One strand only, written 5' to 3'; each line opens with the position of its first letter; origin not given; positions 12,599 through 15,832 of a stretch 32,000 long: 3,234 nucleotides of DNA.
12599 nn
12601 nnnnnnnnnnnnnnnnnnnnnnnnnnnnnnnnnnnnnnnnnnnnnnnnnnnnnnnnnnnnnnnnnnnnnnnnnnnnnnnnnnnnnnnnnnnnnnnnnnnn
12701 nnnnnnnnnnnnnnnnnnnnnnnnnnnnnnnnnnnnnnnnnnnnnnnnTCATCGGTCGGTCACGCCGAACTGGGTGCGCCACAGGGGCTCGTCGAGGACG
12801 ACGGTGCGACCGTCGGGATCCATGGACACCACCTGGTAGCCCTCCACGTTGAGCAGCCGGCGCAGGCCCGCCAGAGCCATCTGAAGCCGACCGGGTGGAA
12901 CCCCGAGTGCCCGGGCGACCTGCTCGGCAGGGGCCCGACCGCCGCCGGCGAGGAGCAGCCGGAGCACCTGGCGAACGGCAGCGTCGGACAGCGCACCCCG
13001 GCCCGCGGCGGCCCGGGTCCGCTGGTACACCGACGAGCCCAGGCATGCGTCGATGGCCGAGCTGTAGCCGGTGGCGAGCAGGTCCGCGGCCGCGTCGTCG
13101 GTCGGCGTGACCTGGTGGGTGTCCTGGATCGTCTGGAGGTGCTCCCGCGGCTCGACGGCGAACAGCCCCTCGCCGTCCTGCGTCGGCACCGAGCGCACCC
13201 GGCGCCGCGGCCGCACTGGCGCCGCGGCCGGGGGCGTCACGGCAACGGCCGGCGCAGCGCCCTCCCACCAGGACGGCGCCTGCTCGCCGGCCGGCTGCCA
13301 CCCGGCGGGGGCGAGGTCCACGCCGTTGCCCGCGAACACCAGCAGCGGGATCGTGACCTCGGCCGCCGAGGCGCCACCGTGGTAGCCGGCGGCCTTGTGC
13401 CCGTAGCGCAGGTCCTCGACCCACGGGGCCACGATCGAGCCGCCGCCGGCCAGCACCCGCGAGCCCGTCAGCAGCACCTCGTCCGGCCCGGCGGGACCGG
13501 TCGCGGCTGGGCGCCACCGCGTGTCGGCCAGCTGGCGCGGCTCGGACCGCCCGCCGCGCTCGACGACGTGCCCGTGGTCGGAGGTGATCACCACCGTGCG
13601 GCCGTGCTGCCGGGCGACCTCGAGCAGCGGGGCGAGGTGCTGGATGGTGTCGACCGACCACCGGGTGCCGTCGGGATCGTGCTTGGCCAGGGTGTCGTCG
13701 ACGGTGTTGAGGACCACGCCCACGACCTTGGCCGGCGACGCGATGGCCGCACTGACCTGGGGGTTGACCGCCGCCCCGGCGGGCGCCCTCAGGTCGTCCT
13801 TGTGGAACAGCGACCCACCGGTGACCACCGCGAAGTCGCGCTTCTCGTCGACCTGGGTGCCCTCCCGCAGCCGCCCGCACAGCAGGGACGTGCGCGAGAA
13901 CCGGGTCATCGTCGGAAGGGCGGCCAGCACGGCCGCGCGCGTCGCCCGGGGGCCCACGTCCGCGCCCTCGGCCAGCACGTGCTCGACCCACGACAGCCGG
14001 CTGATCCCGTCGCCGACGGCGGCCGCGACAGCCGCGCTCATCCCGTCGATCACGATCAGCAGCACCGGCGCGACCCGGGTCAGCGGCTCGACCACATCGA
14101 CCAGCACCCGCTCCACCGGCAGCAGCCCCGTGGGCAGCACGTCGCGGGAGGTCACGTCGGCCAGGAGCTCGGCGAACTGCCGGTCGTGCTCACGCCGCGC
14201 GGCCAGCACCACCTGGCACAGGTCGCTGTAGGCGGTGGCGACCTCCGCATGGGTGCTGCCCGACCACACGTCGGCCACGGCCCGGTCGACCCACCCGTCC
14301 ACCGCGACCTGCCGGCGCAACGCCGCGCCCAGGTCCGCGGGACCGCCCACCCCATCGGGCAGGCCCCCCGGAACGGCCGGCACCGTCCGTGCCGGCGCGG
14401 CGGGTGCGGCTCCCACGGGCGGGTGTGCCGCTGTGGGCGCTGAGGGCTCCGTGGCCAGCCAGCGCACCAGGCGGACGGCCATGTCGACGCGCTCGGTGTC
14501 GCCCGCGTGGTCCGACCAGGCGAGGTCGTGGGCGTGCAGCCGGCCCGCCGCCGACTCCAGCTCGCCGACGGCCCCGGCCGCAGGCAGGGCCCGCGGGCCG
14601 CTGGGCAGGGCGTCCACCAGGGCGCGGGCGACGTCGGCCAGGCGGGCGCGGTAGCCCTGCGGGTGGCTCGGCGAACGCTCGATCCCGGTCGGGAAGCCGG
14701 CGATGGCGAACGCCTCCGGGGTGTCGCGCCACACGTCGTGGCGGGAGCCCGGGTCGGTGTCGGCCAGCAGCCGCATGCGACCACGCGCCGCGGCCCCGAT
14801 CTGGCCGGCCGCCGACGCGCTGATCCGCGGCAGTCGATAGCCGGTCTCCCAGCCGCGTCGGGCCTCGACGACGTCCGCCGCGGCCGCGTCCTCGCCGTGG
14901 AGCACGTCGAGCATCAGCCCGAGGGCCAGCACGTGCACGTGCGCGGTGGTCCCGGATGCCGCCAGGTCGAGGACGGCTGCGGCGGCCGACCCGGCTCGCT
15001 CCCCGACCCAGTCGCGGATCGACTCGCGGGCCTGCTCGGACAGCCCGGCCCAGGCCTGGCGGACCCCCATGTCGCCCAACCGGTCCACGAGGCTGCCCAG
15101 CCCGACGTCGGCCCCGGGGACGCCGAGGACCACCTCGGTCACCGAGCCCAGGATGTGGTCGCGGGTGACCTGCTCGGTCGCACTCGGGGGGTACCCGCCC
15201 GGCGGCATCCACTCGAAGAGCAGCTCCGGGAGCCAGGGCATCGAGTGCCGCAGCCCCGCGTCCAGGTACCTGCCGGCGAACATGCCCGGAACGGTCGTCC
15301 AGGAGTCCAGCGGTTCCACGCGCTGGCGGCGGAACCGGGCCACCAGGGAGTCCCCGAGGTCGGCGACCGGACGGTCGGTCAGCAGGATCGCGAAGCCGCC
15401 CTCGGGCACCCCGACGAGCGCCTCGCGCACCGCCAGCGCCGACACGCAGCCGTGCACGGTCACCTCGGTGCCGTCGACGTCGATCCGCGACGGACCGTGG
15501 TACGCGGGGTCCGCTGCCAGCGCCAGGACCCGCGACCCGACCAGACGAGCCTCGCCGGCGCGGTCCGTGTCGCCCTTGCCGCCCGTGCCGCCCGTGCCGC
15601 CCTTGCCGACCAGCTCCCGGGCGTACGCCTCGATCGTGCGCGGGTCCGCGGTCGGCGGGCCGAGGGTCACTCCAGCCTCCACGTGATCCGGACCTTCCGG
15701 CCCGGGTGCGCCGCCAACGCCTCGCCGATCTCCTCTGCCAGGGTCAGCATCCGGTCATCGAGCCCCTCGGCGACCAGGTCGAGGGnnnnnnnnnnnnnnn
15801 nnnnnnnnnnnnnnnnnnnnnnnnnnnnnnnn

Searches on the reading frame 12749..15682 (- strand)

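Call 22: search_protein_families(library=padloc, proteins=[window:12749-15682:-], max_evalue=0.00001)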
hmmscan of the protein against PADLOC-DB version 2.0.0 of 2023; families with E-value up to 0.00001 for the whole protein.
window:12749-15682:- (977 aa): 2 families
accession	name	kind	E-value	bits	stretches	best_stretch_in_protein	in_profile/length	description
PDLC02565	PglZ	-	9.9e-227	753.4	1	49-975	25-908/910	PglZ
PDLC02543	PglZ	-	4.1e-18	62.9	1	464-973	415-941/943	PglZ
